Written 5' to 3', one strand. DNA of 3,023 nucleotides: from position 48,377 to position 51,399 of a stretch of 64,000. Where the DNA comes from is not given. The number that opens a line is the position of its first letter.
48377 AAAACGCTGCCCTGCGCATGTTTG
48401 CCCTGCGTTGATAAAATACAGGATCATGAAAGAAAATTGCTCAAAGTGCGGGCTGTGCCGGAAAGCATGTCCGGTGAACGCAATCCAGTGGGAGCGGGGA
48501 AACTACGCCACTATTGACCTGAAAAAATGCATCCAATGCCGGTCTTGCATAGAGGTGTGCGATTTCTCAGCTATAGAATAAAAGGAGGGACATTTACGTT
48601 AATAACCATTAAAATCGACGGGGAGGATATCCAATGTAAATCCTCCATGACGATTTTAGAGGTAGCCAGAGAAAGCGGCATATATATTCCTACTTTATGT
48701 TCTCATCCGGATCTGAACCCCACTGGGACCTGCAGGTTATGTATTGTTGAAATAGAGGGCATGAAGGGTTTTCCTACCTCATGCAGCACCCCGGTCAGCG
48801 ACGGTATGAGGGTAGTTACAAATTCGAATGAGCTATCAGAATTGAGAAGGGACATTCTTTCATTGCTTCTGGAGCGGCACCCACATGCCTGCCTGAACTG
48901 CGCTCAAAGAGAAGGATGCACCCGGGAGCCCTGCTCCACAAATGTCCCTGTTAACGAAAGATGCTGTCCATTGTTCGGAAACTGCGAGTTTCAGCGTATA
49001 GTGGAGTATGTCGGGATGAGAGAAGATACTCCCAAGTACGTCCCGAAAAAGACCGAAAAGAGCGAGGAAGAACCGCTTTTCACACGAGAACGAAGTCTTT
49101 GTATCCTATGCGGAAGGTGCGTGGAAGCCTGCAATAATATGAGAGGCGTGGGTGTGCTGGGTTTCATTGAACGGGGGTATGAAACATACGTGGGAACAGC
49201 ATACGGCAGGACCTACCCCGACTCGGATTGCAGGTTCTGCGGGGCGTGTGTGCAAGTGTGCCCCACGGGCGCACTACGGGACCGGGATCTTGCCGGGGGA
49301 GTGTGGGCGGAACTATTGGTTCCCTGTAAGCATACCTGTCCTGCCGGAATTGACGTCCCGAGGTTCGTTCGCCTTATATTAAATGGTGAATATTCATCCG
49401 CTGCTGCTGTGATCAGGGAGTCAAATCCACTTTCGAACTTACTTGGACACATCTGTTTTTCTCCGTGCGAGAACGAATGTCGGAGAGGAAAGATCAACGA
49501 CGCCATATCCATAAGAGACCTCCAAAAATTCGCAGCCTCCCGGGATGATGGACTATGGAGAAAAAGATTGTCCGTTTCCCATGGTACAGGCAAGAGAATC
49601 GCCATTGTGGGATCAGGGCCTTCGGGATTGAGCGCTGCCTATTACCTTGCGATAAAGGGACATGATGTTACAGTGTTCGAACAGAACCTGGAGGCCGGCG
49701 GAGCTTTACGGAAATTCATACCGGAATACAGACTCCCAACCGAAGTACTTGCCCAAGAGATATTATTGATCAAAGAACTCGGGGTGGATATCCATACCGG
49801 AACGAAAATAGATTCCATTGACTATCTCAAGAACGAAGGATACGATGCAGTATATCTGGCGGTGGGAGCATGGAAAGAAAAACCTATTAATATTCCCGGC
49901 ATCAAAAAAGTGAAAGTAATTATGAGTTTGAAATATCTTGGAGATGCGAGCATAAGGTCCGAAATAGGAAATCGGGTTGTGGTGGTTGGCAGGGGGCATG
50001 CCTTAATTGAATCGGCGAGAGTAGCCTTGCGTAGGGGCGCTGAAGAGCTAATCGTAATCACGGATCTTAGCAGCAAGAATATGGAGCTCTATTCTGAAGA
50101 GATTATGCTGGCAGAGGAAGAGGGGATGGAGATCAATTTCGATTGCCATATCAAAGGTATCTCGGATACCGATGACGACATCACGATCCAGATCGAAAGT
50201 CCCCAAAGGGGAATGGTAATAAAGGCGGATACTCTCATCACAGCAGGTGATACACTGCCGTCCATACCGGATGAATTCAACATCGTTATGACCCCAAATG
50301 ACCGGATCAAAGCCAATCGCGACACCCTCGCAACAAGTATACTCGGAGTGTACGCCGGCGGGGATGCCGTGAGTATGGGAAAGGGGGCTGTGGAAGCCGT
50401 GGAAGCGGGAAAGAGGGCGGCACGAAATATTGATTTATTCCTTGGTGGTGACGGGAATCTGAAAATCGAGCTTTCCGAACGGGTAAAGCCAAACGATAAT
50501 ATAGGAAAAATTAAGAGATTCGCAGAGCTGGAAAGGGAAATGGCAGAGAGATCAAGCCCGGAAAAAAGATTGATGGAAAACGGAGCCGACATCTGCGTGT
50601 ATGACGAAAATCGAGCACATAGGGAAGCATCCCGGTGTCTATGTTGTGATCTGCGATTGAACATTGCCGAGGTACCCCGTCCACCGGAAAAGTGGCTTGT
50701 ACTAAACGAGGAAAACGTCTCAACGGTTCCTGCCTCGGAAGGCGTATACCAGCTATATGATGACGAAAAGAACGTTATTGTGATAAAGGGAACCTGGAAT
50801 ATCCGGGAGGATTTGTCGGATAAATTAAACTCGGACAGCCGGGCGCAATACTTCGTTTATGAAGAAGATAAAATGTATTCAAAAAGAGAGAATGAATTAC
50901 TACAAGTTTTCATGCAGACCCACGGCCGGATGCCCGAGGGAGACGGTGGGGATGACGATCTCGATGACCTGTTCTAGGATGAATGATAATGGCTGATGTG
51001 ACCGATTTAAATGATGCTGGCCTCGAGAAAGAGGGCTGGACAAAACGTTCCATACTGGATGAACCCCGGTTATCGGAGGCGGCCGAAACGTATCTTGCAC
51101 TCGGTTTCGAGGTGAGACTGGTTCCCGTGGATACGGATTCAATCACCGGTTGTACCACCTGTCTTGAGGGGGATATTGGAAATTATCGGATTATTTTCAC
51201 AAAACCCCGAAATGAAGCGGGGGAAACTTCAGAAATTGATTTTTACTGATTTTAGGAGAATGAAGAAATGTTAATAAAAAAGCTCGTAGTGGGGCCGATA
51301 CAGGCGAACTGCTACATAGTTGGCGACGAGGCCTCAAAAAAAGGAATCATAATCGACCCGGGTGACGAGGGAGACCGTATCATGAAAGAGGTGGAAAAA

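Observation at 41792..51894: Class-I benzoyl-CoA-reductase-like ATP-dependent module operonically joined to a NuoE/NuoF/NuoG-GltD flavin-FeS module in an archaeon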

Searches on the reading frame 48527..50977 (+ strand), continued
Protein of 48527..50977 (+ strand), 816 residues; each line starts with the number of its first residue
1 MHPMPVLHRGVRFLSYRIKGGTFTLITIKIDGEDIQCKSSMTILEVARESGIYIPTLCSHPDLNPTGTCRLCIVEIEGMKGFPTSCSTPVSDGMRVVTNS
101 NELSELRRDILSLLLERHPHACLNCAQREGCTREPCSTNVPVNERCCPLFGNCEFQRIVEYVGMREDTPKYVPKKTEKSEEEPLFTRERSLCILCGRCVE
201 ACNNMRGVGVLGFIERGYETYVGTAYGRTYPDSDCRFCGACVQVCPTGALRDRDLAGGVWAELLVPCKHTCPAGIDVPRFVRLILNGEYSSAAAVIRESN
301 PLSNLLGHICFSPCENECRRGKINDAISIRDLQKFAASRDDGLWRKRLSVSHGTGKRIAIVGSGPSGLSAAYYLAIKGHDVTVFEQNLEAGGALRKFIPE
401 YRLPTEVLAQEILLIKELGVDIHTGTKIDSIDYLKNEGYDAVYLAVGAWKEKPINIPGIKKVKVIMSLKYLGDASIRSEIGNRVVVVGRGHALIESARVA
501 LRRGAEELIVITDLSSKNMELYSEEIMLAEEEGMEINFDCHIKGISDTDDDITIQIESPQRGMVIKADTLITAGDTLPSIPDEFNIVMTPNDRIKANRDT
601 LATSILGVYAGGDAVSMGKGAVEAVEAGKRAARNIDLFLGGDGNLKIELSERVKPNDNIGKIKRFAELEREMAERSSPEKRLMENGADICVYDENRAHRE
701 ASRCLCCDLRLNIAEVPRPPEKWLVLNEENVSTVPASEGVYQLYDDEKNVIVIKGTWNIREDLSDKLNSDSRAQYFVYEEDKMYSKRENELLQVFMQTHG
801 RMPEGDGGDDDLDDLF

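Call 61: find_encoding_contigs(protein=P0125, flank=10000, max_places=1)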
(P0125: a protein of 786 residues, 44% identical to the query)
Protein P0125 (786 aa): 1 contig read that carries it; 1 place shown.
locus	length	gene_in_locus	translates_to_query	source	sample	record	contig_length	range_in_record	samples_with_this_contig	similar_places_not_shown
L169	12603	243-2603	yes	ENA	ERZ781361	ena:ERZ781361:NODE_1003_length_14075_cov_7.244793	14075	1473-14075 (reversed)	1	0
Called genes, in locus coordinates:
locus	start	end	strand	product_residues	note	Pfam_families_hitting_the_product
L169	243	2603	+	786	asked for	PF13510:Fer2_4, PF10588:NADH-G_4Fe-4S_3 (weak), PF12838:Fer4_7 (weak), PF22117:Fer4_Nqo3 (weak), PF14691:Fer4_20, PF07992:Pyr_redox_2, PF07992:Pyr_redox_2, PF13450:NAD_binding_8, +8 more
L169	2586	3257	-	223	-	PF00583:Acetyltransf_1, PF13673:Acetyltransf_10, PF13508:Acetyltransf_7, PF08445:FR47 (weak)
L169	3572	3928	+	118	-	PF01982:CTP-dep_RFKase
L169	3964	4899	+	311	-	PF01656:CbiA, PF09140:MipZ (weak), PF10609:ParA, PF13614:AAA_31 (weak)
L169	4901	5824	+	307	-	PF02374:ArsA_ATPase (faint), PF10609:ParA, PF13614:AAA_31 (weak), PF01656:CbiA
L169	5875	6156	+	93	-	PF09662:Phenyl_P_gamma (weak)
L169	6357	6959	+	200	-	-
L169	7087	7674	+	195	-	PF02441:Flavoprotein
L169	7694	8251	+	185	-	PF01243:PNPOx_N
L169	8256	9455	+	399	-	PF00696:AA_kinase, PF01472:PUA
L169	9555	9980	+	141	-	-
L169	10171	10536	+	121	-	-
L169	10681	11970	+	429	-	PF00171:Aldedh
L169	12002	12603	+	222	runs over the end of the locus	PF01168:Ala_racemase_N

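Call 62: find_encoding_contigs(protein=P0122, flank=10000, max_places=1)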
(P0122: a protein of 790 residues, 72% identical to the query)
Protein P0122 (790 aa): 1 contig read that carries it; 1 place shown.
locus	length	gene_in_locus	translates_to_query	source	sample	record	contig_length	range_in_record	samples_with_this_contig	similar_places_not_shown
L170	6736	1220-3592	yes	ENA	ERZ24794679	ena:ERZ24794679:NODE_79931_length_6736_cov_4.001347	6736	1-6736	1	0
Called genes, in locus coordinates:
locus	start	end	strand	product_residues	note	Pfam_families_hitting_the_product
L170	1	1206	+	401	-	?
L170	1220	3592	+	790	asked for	PF13510:Fer2_4, PF12838:Fer4_7, PF13187:Fer4_9 (weak), PF22117:Fer4_Nqo3, PF14691:Fer4_20, PF01266:DAO, PF07992:Pyr_redox_2, PF13450:NAD_binding_8, +10 more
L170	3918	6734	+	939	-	?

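Call 64: search_solved_structures(query=window:48527-50977:+, max_evalue=1e-10)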
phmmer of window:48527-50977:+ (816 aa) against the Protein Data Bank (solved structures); distinct sequences matched with E-value up to 1e-10: 79 (the best 60 are shown).
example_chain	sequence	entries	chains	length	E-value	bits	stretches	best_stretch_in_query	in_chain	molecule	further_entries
9bov_A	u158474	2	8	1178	3.2e-102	346.2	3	265-708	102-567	Molybdopterin oxidoreductase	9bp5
9n5u_A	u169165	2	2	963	2.7e-83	283.6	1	262-642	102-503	NfnA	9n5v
8oh5_C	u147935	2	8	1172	6e-83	282.4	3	265-709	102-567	Formate dehydrogenase-O, major subunit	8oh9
4ylf_B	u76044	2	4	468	3.2e-45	157.7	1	266-644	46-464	Dihydropyrimidine dehydrogenase subunit A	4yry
6tg9_A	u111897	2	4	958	3.6e-42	147.6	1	27-255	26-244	Formate dehydrogenase subunit alpha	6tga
9wxb_B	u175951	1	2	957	1.7e-41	145.4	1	26-256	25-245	Formate dehydrogenase alpha subunit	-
5vj7_A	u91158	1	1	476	1.3e-40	142.4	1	265-644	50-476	Oxidoreductase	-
5jca_L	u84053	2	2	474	1.9e-39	138.6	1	265-640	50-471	NADH-dependent Ferredoxin:NADP Oxidoreductase (NfnI) subunit alpha | NADH-dependent Ferredoxin:NADP Oxidoreductase subunit alpha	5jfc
7q4v_A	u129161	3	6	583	1.4e-37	132.4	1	26-270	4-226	Iron hydrogenase HydA1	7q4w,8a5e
8a6t_A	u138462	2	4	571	3.4e-36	127.8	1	25-268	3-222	Electron bifurcating hydrogenase subunit HydA1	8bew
7t2r_A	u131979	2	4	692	3.6e-34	121.1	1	26-272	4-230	NiFe hydrogenase subunit A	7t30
7p5h_A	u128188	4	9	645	6.2e-34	120.3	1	28-253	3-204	Fe-hydrogenase, subunit alpha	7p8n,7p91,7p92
7mfm_I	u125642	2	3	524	8.6e-31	109.9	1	271-473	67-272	Glutamate synthase (NADPH) small chain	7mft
1h7x_A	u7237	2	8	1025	3.7e-30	107.8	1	265-639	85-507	DIHYDROPYRIMIDINE DEHYDROGENASE | Dihydropyrimidine dehydrogenase [NADP(+)]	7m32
1gt8_A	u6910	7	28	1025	3.7e-30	107.8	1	265-639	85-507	DIHYDROPYRIMIDINE DEHYDROGENASE | Dihydropyrimidine dehydrogenase [NADP(+)]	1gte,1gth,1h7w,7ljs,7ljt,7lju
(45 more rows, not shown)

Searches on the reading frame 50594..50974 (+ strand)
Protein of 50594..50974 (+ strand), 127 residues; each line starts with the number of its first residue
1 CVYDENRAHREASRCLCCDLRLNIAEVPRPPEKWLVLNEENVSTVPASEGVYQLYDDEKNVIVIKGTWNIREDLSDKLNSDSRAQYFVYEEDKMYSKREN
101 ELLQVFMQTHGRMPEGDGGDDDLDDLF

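Call 93: predict_structure(alignment_id=A5)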
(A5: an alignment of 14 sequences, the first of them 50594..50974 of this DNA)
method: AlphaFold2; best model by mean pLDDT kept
length: 127 residues; sequences in the alignment: 14
mean_pLDDT: 73.9   pTM: 0.58
mean pLDDT of the five models: 73.9, 73.7, 72.1, 71.5, 69.4
residues with pLDDT >= 90: 15; 70-90: 66; 50-70: 23; < 50: 23
segments of 3 or more residues with pLDDT < 50: 19-23, 25-31, 119-127
pLDDT, mean of each block of 10 residues (from residue 1): 60 56 44 78 89 87 88 87 85 85 83 64 46
secondary structure, 60 per line:
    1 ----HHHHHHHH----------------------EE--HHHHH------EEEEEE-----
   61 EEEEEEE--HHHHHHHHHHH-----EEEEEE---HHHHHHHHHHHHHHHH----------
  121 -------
elements in order: H5-12 H39-43 E50-55 E61-67 H70-80 E86-91 H95-110

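Call 96: fold_search(model_id=the predicted structure, library=pdb)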
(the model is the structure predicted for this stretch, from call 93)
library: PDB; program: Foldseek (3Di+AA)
matches with E <= 10: 574; with E <= 0.001: 2
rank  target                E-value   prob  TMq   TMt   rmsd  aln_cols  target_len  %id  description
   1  2lwf_MODEL_1_A        1.6e-04  1.00  0.56  0.59   3.2        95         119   21  Structure of N-terminal domain of a plant Grx (released 2013-05-22)
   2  1yd6_C                8.9e-04  1.00  0.46  0.61   3.3        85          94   16  Crystal structure of the GIY-YIG N-terminal endonuclease domain of UvrC from Bacillus caldotenax (released 2005-03-01)
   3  1yd6_D                1.7e-03  1.00  0.45  0.58   3.5        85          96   16  Crystal structure of the GIY-YIG N-terminal endonuclease domain of UvrC from Bacillus caldotenax (released 2005-03-01)
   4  1yd6_A                3.1e-03  1.00  0.47  0.60   3.5        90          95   18  Crystal structure of the GIY-YIG N-terminal endonuclease domain of UvrC from Bacillus caldotenax (released 2005-03-01)
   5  1yd6_B                3.8e-03  1.00  0.45  0.62   3.3        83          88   16  Crystal structure of the GIY-YIG N-terminal endonuclease domain of UvrC from Bacillus caldotenax (released 2005-03-01)
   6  1ycz                  8.3e-03  1.00  0.44  0.59   3.1        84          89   15  Crystal structure of the GIY-YIG N-terminal endonuclease domain of UvrC from Thermotoga maritima (released 2005-03-01)
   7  1yd5                  1.0e-02  1.00  0.44  0.59   3.1        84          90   15  Crystal structure of the GIY-YIG N-terminal endonuclease domain of UvrC from Thermotoga maritima: Point mutant N88A boun (released 2005-03-01)
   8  1yd4                  1.6e-02  1.00  0.44  0.59   3.1        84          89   15  Crystal structure of the GIY-YIG N-terminal endonuclease domain of UvrC from Thermotoga maritima: Point mutant Y29F boun (released 2005-03-01)
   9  1yd3                  1.7e-02  1.00  0.44  0.58   3.2        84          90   15  Crystal structure of the GIY-YIG N-terminal endonuclease domain of UvrC from Thermotoga maritima: Point mutant Y43F boun (released 2005-03-01)
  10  1yd2                  2.6e-02  1.00  0.44  0.58   3.2        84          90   14  Crystal structure of the GIY-YIG N-terminal endonuclease domain of UvrC from Thermotoga maritima: Point mutant Y19F boun (released 2005-03-01)
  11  2wsh_D                3.1e-01  0.41  0.38  0.36   6.7       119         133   10  Structure of bacteriophage T4 EndoII E118A mutant (released 2010-03-02)
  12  3or3_A                3.6e-01  0.16  0.26  0.20  13.9       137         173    9  Restriction endonuclease HPY188I in complex with product DNA (released 2010-10-20)
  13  2e31_A                6.5e-01  0.16  0.20  0.11   8.0        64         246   12  Structural basis for selection of glycosylated substrate by SCFFbs1 ubiquitin ligase (released 2007-03-20)
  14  8w9z_G                6.5e-01  0.04  0.15  0.11  10.5        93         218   13  The cryo-EM structure of the Nicotiana tabacum PEP-PAP (released 2024-03-13)
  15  4iwx                  7.9e-01  0.35  0.34  0.16   3.5        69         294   16  Rimk structure at 2.85A (released 2013-05-08)
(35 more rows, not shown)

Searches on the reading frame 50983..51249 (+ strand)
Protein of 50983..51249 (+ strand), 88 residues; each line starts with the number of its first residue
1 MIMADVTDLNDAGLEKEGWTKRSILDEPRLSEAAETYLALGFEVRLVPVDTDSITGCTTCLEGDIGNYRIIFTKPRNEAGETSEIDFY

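Call 4: search_protein_families(library=pfam, proteins=[window:50983-51249:+], max_evalue=0.01)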
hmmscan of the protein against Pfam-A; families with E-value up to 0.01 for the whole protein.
window:50983-51249:+ (88 aa): 0 families

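Call 5: search_protein_families(library=ncbifam, proteins=[window:50983-51249:+], max_evalue=0.001)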
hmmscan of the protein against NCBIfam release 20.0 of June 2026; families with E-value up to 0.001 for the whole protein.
window:50983-51249:+ (88 aa): 0 families

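Call 75: find_homologous_proteins(query=window:50983-51249:+, max_evalue=0.001)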
Query window:50983-51249:+ (88 aa): 10 proteins with E <= 0.001 among 11 candidates.
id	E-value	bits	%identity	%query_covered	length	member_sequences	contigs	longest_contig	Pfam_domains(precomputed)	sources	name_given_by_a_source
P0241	7.5e-52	190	100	100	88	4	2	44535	-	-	-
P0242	2.0e-42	160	84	98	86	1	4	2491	-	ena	-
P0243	2.2e-34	135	77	92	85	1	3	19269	-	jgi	-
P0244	5.9e-28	114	63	98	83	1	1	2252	-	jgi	-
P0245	1.1e-22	97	61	90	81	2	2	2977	-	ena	-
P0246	8.9e-14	69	56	73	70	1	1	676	-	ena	-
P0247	2.3e-13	68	54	83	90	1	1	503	-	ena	-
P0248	2.4e-12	64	56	70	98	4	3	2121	-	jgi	jgi:hypothetical protein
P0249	5.6e-12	63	45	84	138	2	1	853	-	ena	-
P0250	3.4e-7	48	46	69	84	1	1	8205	-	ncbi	-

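Call 81: predict_structure(alignment_id=A4)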
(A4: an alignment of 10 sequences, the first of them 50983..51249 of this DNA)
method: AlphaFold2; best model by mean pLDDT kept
length: 88 residues; sequences in the alignment: 10
mean_pLDDT: 68.1   pTM: 0.56
mean pLDDT of the five models: 68.1, 65.9, 65.5, 63.9, 52.6
residues with pLDDT >= 90: 0; 70-90: 45; 50-70: 24; < 50: 19
segments of 3 or more residues with pLDDT < 50: 1-9, 79-88
pLDDT, mean of each block of 10 residues (from residue 1): 40 74 79 85 81 63 70 70 47
secondary structure, 60 per line:
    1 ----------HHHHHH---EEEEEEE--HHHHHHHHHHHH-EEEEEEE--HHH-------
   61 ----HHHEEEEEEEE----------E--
elements in order: H11-16 E20-26 H29-40 E42-48 E68-75

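Call 83: search_protein_representatives(alignment_id=A4)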
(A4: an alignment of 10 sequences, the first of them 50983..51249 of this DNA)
Query: 10 sequences, 84 profile positions. Proteins with E-value up to 0.001 (for the whole library): 1024; up to 1e-10: 426; up to 1e-30: 1. The best 150 are listed.
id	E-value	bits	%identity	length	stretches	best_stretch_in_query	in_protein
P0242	7.7e-35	134.6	-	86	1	2-80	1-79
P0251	6.7e-25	102.8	-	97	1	9-76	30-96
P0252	1.4e-24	101.8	-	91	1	9-78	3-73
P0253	2.3e-24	101.1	-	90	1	6-82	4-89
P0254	3.8e-24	100.4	-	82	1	10-81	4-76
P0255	4.8e-24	100.0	-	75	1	10-77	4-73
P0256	2.7e-23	97.6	-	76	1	9-79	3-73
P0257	3.6e-23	97.2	-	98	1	8-74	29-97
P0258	3.6e-23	97.2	-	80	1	6-78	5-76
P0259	7.7e-23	96.2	-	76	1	9-77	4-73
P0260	1.0e-22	95.8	-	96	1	7-77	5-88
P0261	1.0e-22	95.8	-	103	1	4-79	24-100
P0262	1.3e-22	95.5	-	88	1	9-76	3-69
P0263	1.3e-22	95.5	-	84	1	9-79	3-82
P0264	1.4e-22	95.3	-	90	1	3-80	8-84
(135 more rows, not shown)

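Call 84: fold_search(model_id=the predicted structure, library=pdb)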
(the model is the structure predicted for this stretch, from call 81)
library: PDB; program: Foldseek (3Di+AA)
matches with E <= 10: 198; with E <= 0.001: 0
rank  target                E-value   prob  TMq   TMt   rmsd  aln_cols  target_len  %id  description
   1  9det_a                1.0e+00  0.20  0.40  0.06   6.7        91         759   12  Human V-ATPase Vo subcomplex (containing subunit isoform a4) bound to nanobody and inhibitor (released 2025-09-10)
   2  9cpc_4V               1.0e+00  0.11  0.29  0.11   9.2        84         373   15  Atomic model of porcine brain ventricles cilia doublet microtubule (48-nm periodicity) (released 2024-10-23)
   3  7s14_C                1.1e+00  0.18  0.33  0.16   5.9        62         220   19  Crystal structure of putative NAD(P)H-flavin oxidoreductase from Haemophilus influenzae 86-028NP (released 2021-10-06)
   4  2fph                  1.7e+00  0.35  0.41  0.23   8.3        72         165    8  Cell division protein ylmH from Streptococcus pneumoniae (released 2007-02-20)
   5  5gm2_K                1.7e+00  0.03  0.17  0.08  14.1        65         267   20  Crystal structure of methyltransferase TleD complexed with SAH and teleocidin A1 (released 2016-09-28)
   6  6ppk_T                1.9e+00  0.09  0.31  0.31   8.5        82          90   15  RbgA+45SRbgA complex (released 2019-09-18)
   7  9moy_Q                2.3e+00  0.13  0.39  0.07   5.4        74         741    8  Reconstituted yeast V-ATPase bound to Rtc5p (released 2026-04-08)
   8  8u7z_K1               2.6e+00  0.07  0.32  0.34  10.5        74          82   22  KCTD5/Cullin3/Gbeta1gamma2 Complex: Local Refinment of KCTD5(CTD)/Gbeta1gamma2 (released 2023-10-11)
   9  7s1a_A                2.8e+00  0.11  0.33  0.16   5.6        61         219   16  Crystal structure of putative NAD(P)H-flavin oxidoreductase from Haemophilus influenzae Rd KW20 (released 2021-10-06)
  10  1whr_MODEL_1_A        2.8e+00  0.08  0.34  0.25  13.1       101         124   12  Solution structure of the R3H domain from human hypothetical protein BAA76846 (released 2004-11-28)
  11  3prv_E                3.0e+00  0.12  0.40  0.28   4.3        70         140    8  Nucleoside diphosphate kinase B from Trypanosoma cruzi (released 2011-05-18)
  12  7ldq                  3.0e+00  0.12  0.36  0.16   6.4        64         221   16  Crystal structure of putative NAD(P)H-flavin oxidoreductase from Haemophilus influenzae R2846 (released 2021-01-27)
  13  7s14_B                3.0e+00  0.11  0.33  0.16   5.6        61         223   16  Crystal structure of putative NAD(P)H-flavin oxidoreductase from Haemophilus influenzae 86-028NP (released 2021-10-06)
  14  7ztk_A                3.0e+00  0.09  0.29  0.19   5.7        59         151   10  NME1 in complex with CoA (released 2023-08-09)
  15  1ucn_A                3.0e+00  0.08  0.33  0.22   5.8        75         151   11  X-ray structure of human nucleoside diphosphate kinase A complexed with ADP at 2 A resolution (released 2003-09-30)
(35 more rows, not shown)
